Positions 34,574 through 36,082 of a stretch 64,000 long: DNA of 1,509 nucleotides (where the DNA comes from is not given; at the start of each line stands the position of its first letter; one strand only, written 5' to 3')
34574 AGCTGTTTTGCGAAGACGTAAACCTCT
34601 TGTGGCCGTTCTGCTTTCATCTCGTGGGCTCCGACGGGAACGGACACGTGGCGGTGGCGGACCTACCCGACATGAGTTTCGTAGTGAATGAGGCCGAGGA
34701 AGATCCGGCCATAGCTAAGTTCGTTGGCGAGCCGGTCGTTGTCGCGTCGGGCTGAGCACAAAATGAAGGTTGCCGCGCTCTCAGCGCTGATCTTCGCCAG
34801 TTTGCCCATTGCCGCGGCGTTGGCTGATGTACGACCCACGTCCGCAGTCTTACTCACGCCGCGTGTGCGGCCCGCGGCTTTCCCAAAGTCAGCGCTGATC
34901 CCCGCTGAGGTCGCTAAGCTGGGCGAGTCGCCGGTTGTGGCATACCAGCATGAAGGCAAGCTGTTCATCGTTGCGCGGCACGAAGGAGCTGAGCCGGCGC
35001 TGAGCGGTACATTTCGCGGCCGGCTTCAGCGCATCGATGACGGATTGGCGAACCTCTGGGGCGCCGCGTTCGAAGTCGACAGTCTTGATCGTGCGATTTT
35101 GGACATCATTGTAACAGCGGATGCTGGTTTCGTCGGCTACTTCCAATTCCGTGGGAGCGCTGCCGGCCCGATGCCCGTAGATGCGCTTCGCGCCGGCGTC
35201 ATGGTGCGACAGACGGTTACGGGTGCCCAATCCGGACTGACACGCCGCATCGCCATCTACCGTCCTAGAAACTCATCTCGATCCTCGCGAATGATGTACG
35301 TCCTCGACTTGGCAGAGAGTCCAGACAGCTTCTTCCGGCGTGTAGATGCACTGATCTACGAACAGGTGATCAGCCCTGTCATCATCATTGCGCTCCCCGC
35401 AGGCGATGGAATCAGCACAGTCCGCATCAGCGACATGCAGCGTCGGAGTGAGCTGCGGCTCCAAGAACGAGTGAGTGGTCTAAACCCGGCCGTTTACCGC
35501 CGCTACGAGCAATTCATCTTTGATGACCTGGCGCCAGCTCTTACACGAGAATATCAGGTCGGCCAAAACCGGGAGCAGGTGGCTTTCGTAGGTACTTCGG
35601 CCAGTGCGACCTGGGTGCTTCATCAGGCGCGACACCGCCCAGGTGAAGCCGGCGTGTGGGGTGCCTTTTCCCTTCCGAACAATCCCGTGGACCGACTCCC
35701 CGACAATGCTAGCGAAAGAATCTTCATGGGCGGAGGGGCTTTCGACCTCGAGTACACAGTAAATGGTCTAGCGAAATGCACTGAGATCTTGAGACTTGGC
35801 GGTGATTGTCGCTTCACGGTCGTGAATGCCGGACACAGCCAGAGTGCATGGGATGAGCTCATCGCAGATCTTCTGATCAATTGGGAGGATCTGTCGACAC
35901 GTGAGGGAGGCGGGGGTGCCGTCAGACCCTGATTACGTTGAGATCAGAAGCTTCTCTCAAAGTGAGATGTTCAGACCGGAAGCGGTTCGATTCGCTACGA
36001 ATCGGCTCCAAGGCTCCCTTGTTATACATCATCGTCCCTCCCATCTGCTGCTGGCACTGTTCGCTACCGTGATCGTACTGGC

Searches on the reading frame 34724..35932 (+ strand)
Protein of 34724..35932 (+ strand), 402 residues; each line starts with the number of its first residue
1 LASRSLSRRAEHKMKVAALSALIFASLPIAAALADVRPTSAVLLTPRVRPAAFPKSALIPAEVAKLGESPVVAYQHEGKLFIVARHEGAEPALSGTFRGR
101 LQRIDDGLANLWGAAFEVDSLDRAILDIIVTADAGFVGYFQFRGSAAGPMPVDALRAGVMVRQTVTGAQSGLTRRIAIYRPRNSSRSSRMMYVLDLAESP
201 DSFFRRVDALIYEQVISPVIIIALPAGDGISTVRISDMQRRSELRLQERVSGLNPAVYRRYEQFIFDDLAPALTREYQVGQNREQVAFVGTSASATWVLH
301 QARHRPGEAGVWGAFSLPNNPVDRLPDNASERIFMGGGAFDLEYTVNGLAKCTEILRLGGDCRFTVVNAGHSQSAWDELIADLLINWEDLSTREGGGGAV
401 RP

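Call 28: search_protein_families(library=pfam, proteins=[window:34724-35932:+], max_evalue=0.001)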
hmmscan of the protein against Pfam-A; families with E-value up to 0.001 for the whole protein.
window:34724-35932:+ (402 aa): 1 family
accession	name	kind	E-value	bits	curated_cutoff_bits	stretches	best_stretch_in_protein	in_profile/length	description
PF00756.26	Esterase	-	2.1e-08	34.7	22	1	174-322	8-153/251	Putative esterase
